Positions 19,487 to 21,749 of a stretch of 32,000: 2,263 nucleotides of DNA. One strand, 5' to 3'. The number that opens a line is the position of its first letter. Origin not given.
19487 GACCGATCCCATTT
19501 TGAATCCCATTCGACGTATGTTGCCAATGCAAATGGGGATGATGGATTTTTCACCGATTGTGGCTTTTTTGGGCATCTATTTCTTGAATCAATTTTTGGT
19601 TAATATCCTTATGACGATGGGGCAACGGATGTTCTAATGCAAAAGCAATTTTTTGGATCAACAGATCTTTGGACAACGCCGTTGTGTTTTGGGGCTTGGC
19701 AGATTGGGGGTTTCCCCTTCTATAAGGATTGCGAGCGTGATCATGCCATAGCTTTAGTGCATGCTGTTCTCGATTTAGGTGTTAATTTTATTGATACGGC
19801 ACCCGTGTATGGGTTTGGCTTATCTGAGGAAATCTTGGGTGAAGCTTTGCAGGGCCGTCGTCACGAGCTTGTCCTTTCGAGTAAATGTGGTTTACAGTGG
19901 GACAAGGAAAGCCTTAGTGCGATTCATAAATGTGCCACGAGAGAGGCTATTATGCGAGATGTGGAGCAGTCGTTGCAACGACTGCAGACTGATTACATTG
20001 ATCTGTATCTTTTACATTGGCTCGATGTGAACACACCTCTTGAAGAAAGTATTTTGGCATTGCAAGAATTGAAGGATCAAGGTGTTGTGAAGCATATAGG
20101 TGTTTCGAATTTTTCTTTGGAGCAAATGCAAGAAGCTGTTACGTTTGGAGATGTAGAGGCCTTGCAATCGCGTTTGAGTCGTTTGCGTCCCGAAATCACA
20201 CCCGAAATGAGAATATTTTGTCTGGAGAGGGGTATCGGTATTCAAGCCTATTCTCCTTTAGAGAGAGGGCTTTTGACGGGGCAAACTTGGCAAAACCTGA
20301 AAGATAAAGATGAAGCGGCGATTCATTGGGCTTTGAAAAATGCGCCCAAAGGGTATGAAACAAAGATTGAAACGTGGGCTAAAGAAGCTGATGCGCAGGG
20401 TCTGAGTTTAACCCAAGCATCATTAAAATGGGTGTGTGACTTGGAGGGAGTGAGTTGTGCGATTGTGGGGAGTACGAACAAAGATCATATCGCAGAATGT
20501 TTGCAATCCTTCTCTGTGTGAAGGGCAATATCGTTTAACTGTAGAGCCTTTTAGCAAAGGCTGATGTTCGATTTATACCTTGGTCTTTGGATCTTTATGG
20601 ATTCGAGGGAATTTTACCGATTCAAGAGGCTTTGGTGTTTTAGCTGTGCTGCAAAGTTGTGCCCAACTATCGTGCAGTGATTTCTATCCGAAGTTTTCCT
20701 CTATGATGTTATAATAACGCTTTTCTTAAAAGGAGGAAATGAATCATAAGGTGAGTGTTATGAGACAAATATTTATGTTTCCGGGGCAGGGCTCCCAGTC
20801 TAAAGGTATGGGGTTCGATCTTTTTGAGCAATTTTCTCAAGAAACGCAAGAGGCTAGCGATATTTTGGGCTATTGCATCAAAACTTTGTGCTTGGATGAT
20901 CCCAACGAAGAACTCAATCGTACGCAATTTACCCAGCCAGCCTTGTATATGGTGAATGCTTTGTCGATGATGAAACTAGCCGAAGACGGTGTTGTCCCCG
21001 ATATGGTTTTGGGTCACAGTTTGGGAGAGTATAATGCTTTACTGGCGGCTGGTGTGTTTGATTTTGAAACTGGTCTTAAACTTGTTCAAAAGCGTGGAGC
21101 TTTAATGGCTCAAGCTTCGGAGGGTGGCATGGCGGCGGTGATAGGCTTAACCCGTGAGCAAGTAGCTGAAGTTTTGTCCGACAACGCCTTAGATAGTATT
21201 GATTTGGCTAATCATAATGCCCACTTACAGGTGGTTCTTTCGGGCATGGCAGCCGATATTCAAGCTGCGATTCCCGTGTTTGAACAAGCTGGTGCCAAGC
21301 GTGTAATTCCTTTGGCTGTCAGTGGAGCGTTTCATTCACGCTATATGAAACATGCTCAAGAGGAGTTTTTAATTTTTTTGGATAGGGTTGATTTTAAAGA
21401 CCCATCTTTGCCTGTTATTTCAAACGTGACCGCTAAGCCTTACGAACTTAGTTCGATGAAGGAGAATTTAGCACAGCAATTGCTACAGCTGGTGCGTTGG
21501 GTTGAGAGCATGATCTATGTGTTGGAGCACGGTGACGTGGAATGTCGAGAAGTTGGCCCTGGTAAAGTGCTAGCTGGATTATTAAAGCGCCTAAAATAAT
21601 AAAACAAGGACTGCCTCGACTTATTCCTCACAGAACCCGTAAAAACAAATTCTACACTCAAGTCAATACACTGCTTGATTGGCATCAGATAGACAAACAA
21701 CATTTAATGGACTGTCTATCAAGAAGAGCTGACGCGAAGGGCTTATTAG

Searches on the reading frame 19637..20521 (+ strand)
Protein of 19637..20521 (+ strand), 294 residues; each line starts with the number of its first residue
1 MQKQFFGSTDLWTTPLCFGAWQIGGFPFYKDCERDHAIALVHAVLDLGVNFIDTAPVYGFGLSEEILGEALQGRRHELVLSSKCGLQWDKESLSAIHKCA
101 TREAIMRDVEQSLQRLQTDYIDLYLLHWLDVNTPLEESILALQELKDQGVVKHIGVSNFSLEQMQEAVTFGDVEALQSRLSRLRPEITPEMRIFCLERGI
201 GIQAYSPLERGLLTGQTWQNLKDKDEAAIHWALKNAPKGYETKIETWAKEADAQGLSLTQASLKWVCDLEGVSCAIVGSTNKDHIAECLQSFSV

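Call 11: search_protein_families(library=ncbifam, proteins=[window:19637-20521:+], max_evalue=0.00001)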
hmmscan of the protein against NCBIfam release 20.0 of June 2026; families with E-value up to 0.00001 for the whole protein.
window:19637-20521:+ (294 aa): 7 families
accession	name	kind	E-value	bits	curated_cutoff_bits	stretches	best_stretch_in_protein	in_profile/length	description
NF049922.1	MethglyxlRedYdjG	equivalog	3.3e-54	184.1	550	1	2-292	2-305/326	NADH-dependent methylglyoxal reductase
TIGR01293.1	Kv_beta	subfamily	1.8e-24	86.4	365.4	1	6-293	6-302/319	voltage-dependent potassium channel subunit beta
NF007695.0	PRK10376.1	subfamily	2.5e-24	85.9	280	1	10-178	14-186/290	oxidoreductase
NF008377.0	PRK11172.1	equivalog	3.6e-21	75.6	327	1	35-270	16-251/267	2,5-didehydrogluconate reductase DkgB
NF007388.0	PRK09912.1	subfamily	1.3e-20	73.6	448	1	1-291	13-314/346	L-glyceraldehyde 3-phosphate reductase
NF008598.0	PRK11565.1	equivalog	5.5e-16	58.5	425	1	33-210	26-191/275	2,5-didehydrogluconate reductase DkgA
NF007912.0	PRK10625.1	equivalog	2.8e-14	53.2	415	1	33-291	29-321/346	NADP(H)-dependent aldo-keto reductase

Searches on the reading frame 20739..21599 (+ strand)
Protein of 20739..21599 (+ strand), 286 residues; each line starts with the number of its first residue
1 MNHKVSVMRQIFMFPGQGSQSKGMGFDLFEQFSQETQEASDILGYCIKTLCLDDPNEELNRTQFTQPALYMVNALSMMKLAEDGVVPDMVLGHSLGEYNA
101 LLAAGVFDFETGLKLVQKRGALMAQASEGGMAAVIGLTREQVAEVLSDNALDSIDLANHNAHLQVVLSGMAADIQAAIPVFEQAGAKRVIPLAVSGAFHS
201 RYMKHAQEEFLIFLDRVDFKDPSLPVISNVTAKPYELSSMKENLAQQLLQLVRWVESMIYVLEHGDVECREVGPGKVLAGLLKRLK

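Call 11: search_protein_families(library=ncbifam, proteins=[window:20739-21599:+], max_evalue=0.00001)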
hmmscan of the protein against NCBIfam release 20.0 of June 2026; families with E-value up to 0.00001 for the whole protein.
window:20739-21599:+ (286 aa): 8 families
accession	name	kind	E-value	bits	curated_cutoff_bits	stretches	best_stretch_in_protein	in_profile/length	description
TIGR00128.1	fabD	equivalog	1.3e-106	356.4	260.9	1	10-286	3-287/290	ACP S-malonyltransferase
TIGR03131.1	malonate_mdcH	equivalog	1e-60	205.7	297.9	1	11-284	2-274/297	malonate decarboxylase subunit epsilon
NF045894.1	PKS_plus_SDR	equivalog_domain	3.7e-49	167.3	1740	1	8-283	530-812/1515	type I polyketide synthase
TIGR02813.1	omega_3_PfaA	subfamily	1.8e-37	127.8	1010.1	1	56-282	644-876/2582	polyketide-type polyunsaturated fatty acid synthase PfaA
NF037940.1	PKS_MbtD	equivalog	6.2e-18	64.2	1150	1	6-236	88-323/978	mycobactin polyketide synthase MbtD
NF041183.1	Pks2_ls1_myc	equivalog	1.4e-16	58.6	2400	1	11-274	534-802/2086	sulfolipid-1 biosynthesis phthioceranic/hydroxyphthioceranic acid synthase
NF037941.1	PKS_NbtC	equivalog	2.3e-16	58.9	1150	1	9-214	96-307/1027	nocobactin polyketide synthase NbtC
NF040607.1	mycolic_Pks13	equivalog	8.6e-14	49.9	2100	1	10-232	665-895/1680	polyketide synthase Pks13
